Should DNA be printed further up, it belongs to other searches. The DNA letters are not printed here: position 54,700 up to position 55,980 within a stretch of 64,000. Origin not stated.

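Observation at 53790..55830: Overlapping DUF262 (GmrS/ParB-like) + RelA/SpoT-domain two-gene operon beside the tRNA: candidate undescribed defence or toxin system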

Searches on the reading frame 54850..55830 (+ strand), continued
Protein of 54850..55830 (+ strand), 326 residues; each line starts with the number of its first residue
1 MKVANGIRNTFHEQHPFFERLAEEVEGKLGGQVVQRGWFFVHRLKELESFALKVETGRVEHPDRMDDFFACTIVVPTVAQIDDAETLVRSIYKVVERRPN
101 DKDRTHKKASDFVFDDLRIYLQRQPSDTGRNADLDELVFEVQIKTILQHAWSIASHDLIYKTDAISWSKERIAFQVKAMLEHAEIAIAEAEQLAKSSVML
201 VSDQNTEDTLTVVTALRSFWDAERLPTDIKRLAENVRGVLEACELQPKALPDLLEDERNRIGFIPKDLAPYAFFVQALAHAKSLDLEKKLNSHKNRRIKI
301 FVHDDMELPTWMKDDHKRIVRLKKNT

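Call 32: search_solved_structures(query=A1, max_evalue=1, show_alignments=3)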
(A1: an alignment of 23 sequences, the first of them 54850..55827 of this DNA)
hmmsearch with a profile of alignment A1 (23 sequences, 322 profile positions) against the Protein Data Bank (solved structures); distinct sequences matched with E-value up to 1: 2.
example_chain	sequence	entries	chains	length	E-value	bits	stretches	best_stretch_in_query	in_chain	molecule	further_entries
9erv_A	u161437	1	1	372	0.08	15.3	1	29-154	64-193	RelA/SpoT family protein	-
7ztb_A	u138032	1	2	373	0.08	15.2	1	29-154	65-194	RelA/SpoT family protein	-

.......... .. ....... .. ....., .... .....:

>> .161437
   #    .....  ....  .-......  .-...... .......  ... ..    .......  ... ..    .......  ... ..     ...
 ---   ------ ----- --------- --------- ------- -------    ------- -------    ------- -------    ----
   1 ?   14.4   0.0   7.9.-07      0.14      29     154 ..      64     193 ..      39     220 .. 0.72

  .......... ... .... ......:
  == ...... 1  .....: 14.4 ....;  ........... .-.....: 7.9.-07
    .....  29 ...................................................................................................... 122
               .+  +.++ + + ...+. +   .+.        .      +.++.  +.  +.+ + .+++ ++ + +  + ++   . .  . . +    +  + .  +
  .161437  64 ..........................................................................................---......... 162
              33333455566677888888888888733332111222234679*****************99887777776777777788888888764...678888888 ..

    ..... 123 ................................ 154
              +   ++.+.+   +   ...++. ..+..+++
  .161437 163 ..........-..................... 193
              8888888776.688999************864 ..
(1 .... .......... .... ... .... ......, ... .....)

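Call 34: fold_search(model_id=the predicted structure, library=pdb)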
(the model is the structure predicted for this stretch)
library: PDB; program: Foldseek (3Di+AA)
matches with E <= 10: 158; with E <= 0.001: 62
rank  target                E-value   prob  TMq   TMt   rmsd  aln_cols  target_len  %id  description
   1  5dec_B                1.7e-08  1.00  0.46  0.75   3.6       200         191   18  Crystal structure of the small alarmone synthetase 1 from Bacillus subtilis (released 2015-10-28)
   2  5ded_C                5.6e-08  1.00  0.47  0.75   3.7       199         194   17  Crystal structure of the small alarmone synthethase 1 from Bacillus subtilis bound to its product pppGpp (released 2015-10-28)
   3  5dec_A                6.3e-08  1.00  0.47  0.77   3.7       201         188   15  Crystal structure of the small alarmone synthetase 1 from Bacillus subtilis (released 2015-10-28)
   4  5dec_D                6.3e-08  1.00  0.46  0.75   3.8       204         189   15  Crystal structure of the small alarmone synthetase 1 from Bacillus subtilis (released 2015-10-28)
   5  5ded_B                7.4e-08  1.00  0.47  0.76   3.9       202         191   16  Crystal structure of the small alarmone synthethase 1 from Bacillus subtilis bound to its product pppGpp (released 2015-10-28)
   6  5ded_A                9.9e-08  1.00  0.46  0.73   3.9       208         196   16  Crystal structure of the small alarmone synthethase 1 from Bacillus subtilis bound to its product pppGpp (released 2015-10-28)
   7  5ded_E                1.2e-07  1.00  0.45  0.73   3.9       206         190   17  Crystal structure of the small alarmone synthethase 1 from Bacillus subtilis bound to its product pppGpp (released 2015-10-28)
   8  5ded_H                1.5e-07  1.00  0.46  0.74   3.8       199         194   16  Crystal structure of the small alarmone synthethase 1 from Bacillus subtilis bound to its product pppGpp (released 2015-10-28)
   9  3l9d_B                1.5e-07  1.00  0.37  0.57   5.8       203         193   20  The Crystal Structure of smu.1046c from Streptococcus mutans UA159 (released 2011-01-12)
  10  5ded_D                1.6e-07  1.00  0.43  0.70   4.3       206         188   18  Crystal structure of the small alarmone synthethase 1 from Bacillus subtilis bound to its product pppGpp (released 2015-10-28)
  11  5ded_G                2.8e-07  1.00  0.45  0.74   3.9       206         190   16  Crystal structure of the small alarmone synthethase 1 from Bacillus subtilis bound to its product pppGpp (released 2015-10-28)
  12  3l9d_A                4.2e-07  1.00  0.38  0.58   5.5       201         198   20  The Crystal Structure of smu.1046c from Streptococcus mutans UA159 (released 2011-01-12)
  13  5f2v_W                4.7e-07  1.00  0.42  0.69   4.3       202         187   19  Crystal structure of the small alarmone synthethase 1 from Bacillus subtilis bound to AMPCPP (released 2015-12-16)
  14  7ztb_A                5.6e-07  1.00  0.41  0.39  16.0       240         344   19  Structure of the Salmonella tRNA pyrophosphokinase CapRel (released 2022-11-23)
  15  5ded_F                5.9e-07  1.00  0.46  0.75   3.8       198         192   18  Crystal structure of the small alarmone synthethase 1 from Bacillus subtilis bound to its product pppGpp (released 2015-10-28)
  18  6ewz_A                7.0e-07  1.00  0.48  0.75   3.8       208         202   16  Crystal structure of RelP (SAS2) from Staphylococcus aureus bound to AMPCPP and GTP in the pre-catalytic state (released 2018-01-24)
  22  7ztb_B                1.4e-06  1.00  0.40  0.38  15.1       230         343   20  Structure of the Salmonella tRNA pyrophosphokinase CapRel (released 2022-11-23)
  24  5dec_C                1.6e-06  1.00  0.43  0.74   3.9       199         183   16  Crystal structure of the small alarmone synthetase 1 from Bacillus subtilis (released 2015-10-28)
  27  6ewz_B                2.2e-06  1.00  0.47  0.74   3.3       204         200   17  Crystal structure of RelP (SAS2) from Staphylococcus aureus bound to AMPCPP and GTP in the pre-catalytic state (released 2018-01-24)
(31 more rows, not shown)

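Call 35: search_protein_families(library=pfam, proteins=[L015:3528-4871:+, L023:3527-4861:+, L017:1497-2786:+, L021:2990-4921:+, L005:3146-4870:+, L003:2386-4014:+, L003:3981-4922:+, L044:2198-4792:+, L031:6978-8294:+, L071:6989-8281:-], max_evalue=0.001)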
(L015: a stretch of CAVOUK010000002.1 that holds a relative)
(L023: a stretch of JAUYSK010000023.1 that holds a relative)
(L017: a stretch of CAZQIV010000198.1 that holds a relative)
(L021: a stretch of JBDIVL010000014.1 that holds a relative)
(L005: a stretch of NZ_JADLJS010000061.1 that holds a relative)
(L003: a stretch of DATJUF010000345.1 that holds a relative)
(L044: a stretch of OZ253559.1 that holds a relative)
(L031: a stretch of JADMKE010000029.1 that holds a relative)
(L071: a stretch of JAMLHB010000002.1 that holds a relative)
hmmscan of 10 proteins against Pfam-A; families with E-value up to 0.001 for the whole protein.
L015:3528-4871:+ (447 aa): 2 families
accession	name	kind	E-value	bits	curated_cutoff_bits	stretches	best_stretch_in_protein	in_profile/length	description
PF02384.22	N6_Mtase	-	1.9e-07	31.1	20.4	1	63-258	20-205/311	N-6 DNA Methylase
PF07669.17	Eco57I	-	0.00086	19.9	25.3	0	130-263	3-162/171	Eco57I restriction-modification methylase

L023:3527-4861:+ (444 aa): 1 family
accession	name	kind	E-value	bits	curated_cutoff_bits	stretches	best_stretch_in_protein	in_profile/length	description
PF02384.22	N6_Mtase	-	0.00012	22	20.4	1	55-253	17-208/311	N-6 DNA Methylase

L017:1497-2786:+ (429 aa): 1 family
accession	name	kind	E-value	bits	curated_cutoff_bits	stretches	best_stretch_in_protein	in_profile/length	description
PF02384.22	N6_Mtase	-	3.4e-11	43.5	20.4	1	56-197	21-144/311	N-6 DNA Methylase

L021:2990-4921:+ (643 aa): 5 families
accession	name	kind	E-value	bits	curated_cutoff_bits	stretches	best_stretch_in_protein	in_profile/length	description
PF07669.17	Eco57I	-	2.5e-25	90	25.3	1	182-346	3-171/171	Eco57I restriction-modification methylase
PF02384.22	N6_Mtase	-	7.3e-17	62.1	20.4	1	108-368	21-241/311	N-6 DNA Methylase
PF12950.13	TaqI_C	-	9.8e-07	29.5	26.5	1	527-584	58-118/118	TaqI-like C-terminal specificity domain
PF20473.4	MmeI_Mtase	-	1.3e-05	25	27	1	139-282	20-163/259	MmeI, DNA-methyltransferase domain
PF01170.24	UPF0020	-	2.3e-05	24.6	22.3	0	141-203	31-100/197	RMKL-like, methyltransferase domain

L005:3146-4870:+ (574 aa): 4 families
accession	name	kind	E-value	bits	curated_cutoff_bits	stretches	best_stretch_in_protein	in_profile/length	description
PF07669.17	Eco57I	-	7.3e-18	65.7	25.3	1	217-298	67-156/171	Eco57I restriction-modification methylase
PF02384.22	N6_Mtase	-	2.6e-10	40.6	20.4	1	93-298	8-204/311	N-6 DNA Methylase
PF20473.4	MmeI_Mtase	-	3.2e-06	27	27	1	132-252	19-164/259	MmeI, DNA-methyltransferase domain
PF01170.24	UPF0020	-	4e-06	27.1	22.3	1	134-240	30-137/197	RMKL-like, methyltransferase domain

L003:2386-4014:+ (542 aa): 2 families
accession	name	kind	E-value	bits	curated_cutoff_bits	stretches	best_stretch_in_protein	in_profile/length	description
PF07669.17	Eco57I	-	3e-12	47.4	25.3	1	147-237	67-165/171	Eco57I restriction-modification methylase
PF02384.22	N6_Mtase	-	2.9e-07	30.5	20.4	1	39-164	21-136/311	N-6 DNA Methylase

L003:3981-4922:+ (313 aa): 2 families
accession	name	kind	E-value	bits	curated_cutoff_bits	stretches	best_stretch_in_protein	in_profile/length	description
PF06616.17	BsuBI_PstI_RE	-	5.5e-60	201.7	27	1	153-305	1-153/154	BsuBI/PstI restriction endonuclease domain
PF17728.7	BsuBI_PstI_RE_N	-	9.7e-47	158.8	27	1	1-140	1-139/140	BsuBI/PstI restriction endonuclease HTH domain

L044:2198-4792:+ (864 aa): 4 families
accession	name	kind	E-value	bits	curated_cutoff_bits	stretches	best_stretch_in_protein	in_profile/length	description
PF06616.17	BsuBI_PstI_RE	-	2.7e-57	192.9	27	1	703-854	2-153/154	BsuBI/PstI restriction endonuclease domain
PF17728.7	BsuBI_PstI_RE_N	-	1.7e-51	174.2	27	1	553-690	2-139/140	BsuBI/PstI restriction endonuclease HTH domain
PF07669.17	Eco57I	-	4.6e-09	37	25.3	1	160-257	69-166/171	Eco57I restriction-modification methylase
PF02384.22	N6_Mtase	-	3.2e-06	27.1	20.4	1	50-227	23-184/311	N-6 DNA Methylase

L031:6978-8294:+ (438 aa): 1 family
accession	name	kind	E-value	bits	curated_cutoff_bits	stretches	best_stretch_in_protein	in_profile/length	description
PF02384.22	N6_Mtase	-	1e-05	25.5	20.4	1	56-253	21-210/311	N-6 DNA Methylase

L071:6989-8281:- (430 aa): 1 family
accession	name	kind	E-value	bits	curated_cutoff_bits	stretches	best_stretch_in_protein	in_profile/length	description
PF02384.22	N6_Mtase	-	3.7e-11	43.3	20.4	1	56-277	23-237/311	N-6 DNA Methylase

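Call 36: search_protein_families(library=pfam, proteins=[L033:3110-4369:-, L033:7861-9975:-, L053:957-3017:-, L053:6973-9177:-, L079:6925-8100:+, L079:2126-2950:+, L080:2988-4082:-, L030:3676-4773:+, L008:2774-4324:-, L074:6025-7323:+], max_evalue=0.001)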
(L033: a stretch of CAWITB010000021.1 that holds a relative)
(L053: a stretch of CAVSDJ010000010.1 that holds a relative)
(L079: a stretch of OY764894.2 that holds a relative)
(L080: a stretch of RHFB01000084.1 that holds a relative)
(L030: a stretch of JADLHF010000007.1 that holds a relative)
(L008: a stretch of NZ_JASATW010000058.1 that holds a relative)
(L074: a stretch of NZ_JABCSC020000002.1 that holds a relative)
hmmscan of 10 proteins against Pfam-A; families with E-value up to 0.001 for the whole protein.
L033:3110-4369:- (419 aa): 2 families
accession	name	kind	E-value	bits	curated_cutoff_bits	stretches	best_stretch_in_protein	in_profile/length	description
PF07804.18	HipA_C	-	2.1e-48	165.2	30.5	1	175-386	1-213/213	HipA-like C-terminal domain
PF13657.11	Couple_hipA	-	1.4e-05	26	22.5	1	18-94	9-76/99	HipA N-terminal domain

L033:7861-9975:- (704 aa): 0 families

L053:957-3017:- (686 aa): 14 families
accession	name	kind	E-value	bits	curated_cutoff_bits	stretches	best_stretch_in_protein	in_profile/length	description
PF00326.27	Peptidase_S9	-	2.9e-48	164.6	22.6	1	470-681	3-212/213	Prolyl oligopeptidase family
PF20434.5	BD-FAE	-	3.1e-12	46.9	26.8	1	441-636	4-212/215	BD-FAE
PF00930.27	DPPIV_N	-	2.2e-11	43.6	22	1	146-245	243-344/354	Dipeptidyl peptidase IV (DPP IV) N-terminal region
PF01738.24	DLH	-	1.4e-10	41.6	21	1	437-668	2-197/217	Dienelactone hydrolase family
PF02897.21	Peptidase_S9_N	-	2.3e-10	40.3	24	1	139-360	125-363/414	Prolyl oligopeptidase, N-terminal beta-propeller domain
PF05448.18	AXE1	-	8.7e-09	35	21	1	411-572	44-217/321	Acetyl xylan esterase (AXE1)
PF02129.25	Peptidase_S15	-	1.3e-08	35.3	23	1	432-570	1-134/262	X-Pro dipeptidyl-peptidase (S15 family)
PF25174.1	Beta-prop_THOC3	-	4.1e-08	33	305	1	250-383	64-188/272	THOC3 beta-propeller domain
PF00561.26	Abhydrolase_1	-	7.2e-08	32.8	25.8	1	453-556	1-94/245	alpha/beta hydrolase fold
PF12146.15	Hydrolase_4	-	1.2e-05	25.2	27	0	455-571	7-115/239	Serine aminopeptidase, S33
PF16755.11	Beta-prop_NUP159_NUP214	-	0.00021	21.1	29.6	0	73-206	39-170/366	NUP159/214 beta propeller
PF24817.1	WD40_WDHD1_1st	-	0.00029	20.5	109.9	0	189-298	184-287/291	WDHD1 first WD40 domain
PF07859.19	Abhydrolase_3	-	0.00045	20.5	25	0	514-659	51-209/210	alpha/beta hydrolase fold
PF07676.18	PD40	-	0.00059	20.2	20.9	0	95-115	11-32/38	WD40-like Beta Propeller Repeat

L053:6973-9177:- (734 aa): 4 families
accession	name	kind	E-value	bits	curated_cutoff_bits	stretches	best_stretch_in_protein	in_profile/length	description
PF00773.25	RNB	-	1.4e-118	396.4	29.3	1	249-577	1-325/326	RNB domain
PF17876.7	CSD2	-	1.6e-27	95.8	26.2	2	153-227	1-74/74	Cold shock domain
PF08206.17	OB_RNB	-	2.5e-17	62.8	24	1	73-128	1-53/58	Ribonuclease B OB domain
PF00575.29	S1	-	1.2e-12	48.5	22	1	651-732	4-73/74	S1 RNA binding domain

L079:6925-8100:+ (391 aa): 4 families
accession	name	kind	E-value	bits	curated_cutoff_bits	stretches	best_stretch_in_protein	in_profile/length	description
PF13304.12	AAA_21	-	3.7e-35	122.9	27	1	29-339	1-304/304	AAA domain, putative AbiEii toxin, Type IV TA system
PF13175.12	AAA_15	-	1.3e-18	68.2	32.1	2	7-81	4-55/374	AAA ATPase domain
PF02463.25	SMC_N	-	1.1e-11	45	40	1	7-48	3-45/220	RecF/RecN/SMC N terminal domain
PF13476.12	AAA_23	-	1.5e-07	32.7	27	1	8-49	1-41/201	AAA domain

L079:2126-2950:+ (274 aa): 1 family
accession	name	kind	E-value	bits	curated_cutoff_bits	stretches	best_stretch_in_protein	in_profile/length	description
PF02634.21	FdhD-NarQ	-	7.7e-72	242.3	27.2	1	32-265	2-236/237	FdhD/NarQ family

L080:2988-4082:- (364 aa): 0 families

L030:3676-4773:+ (365 aa): 0 families

L008:2774-4324:- (516 aa): 0 families

L074:6025-7323:+ (432 aa): 2 families
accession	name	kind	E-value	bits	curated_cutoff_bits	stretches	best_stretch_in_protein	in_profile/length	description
PF04607.23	RelA_SpoT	-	2e-05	25.3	27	1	1-99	23-111/113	Region found in RelA / SpoT proteins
PF08281.18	Sigma70_r4_2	-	0.00049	20.1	25.7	0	376-412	10-47/54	Sigma-70, region 4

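Call 53: search_protein_families(library=padloc, proteins=[L015:3528-4871:+], max_evalue=0.001)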
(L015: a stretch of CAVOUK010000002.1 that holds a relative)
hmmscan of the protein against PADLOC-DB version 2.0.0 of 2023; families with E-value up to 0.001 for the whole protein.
L015:3528-4871:+ (447 aa): 14 families
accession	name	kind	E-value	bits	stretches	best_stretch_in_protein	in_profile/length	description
PDLC04134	mad2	-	3.7e-16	57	1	55-288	257-449/492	mads_2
PDLC03338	MTase_II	-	2.3e-12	44.4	1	60-267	121-330/604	Type II methyltransferase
PDLC03719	oMTase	-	1.3e-10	38.8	1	57-114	14-72/387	orphan methyltransferase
PDLC03335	MTase_II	-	3e-10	37.4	1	55-197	66-205/607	Type II methyltransferase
PDLC03227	MTase_II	-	1.2e-09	35.6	1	345-400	356-411/494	Type II methyltransferase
PDLC03258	MTase_II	-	2.9e-09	34.6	1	186-443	101-366/366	Type II methyltransferase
PDLC03226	MTase_II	-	1.8e-08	31.4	1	63-199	11-140/579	Type II methyltransferase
PDLC03348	MTase_II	-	5.4e-07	26.5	1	65-268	217-436/727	Type II methyltransferase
PDLC03026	MTase_I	-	2.9e-05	21.4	1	58-239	132-308/487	Type I methyltransferase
PDLC03356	MTase_II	-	4e-05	20.6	1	58-254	100-275/545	Type II methyltransferase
PDLC03021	MTase_I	-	0.00012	19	1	67-246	162-337/491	Type I methyltransferase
PDLC03310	MTase_II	-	0.00026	17.9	1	69-119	12-62/475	Type II methyltransferase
PDLC03357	MTase_II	-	0.00079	15.9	0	55-211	107-246/620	Type II methyltransferase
PDLC03625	REase_MTase_IIG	-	0.00085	15.1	0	58-140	395-480/1109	Type IIG restriction enzyme-methyltransferase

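Call 59: search_dna_similar(query=window:54850-55827:+, collection=plasmids, mode=protein, max_rows=15)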
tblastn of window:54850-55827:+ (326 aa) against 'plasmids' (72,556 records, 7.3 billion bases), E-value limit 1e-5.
Records with a match: 7; places in all: 11; records where one place covers at least 80% of the query: 1.
Best place of each record, by identity: <60% 7.
By first word of the organism name: Rhizobium 5; Streptomyces 2.
By predicted mobility (MOB-suite, as given by PLSDB): conjugative 5; non-mobilizable 2.
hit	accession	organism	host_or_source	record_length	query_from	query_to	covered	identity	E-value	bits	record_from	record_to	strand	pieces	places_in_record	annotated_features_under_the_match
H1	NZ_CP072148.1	Rhizobium sp. K1/93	Himalayan blackberry,cell culture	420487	107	322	66%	54.6%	2e-65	230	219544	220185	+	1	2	hypothetical protein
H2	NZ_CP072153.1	Rhizobium sp. K15/93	Himalayan blackberry,cell culture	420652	107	322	66%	54.6%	2e-65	230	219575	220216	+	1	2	hypothetical protein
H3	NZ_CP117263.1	Rhizobium tumorigenes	Rubus sp.,pure bacterial culture,Aerial ...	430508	107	322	66%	54.6%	2e-65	230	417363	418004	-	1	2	hypothetical protein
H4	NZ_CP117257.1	Rhizobium tumorigenes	Rubus sp.,pure bacterial culture,Aerial ...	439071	107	322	66%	54.6%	2e-65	230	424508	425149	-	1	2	hypothetical protein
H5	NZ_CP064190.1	Rhizobium sp. 007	Onobrychis viciifolia,cell culture,root ...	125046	1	322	99%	36.3%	1e-50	187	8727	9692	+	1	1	hypothetical protein | DUF262 domain-containing protein | N-6 DNA methylase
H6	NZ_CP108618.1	Streptomyces avidinii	-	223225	43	164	37%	33.3%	3e-6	57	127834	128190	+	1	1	hypothetical protein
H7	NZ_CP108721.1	Streptomyces sp. NBC_00998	-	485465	43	164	37%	33.3%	3e-6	57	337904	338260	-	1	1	hypothetical protein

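Call 60: search_dna_similar(query=window:54850-55827:+, collection=phages, mode=protein, max_rows=10)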
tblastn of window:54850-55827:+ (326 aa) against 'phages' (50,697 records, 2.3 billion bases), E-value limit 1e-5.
No match.
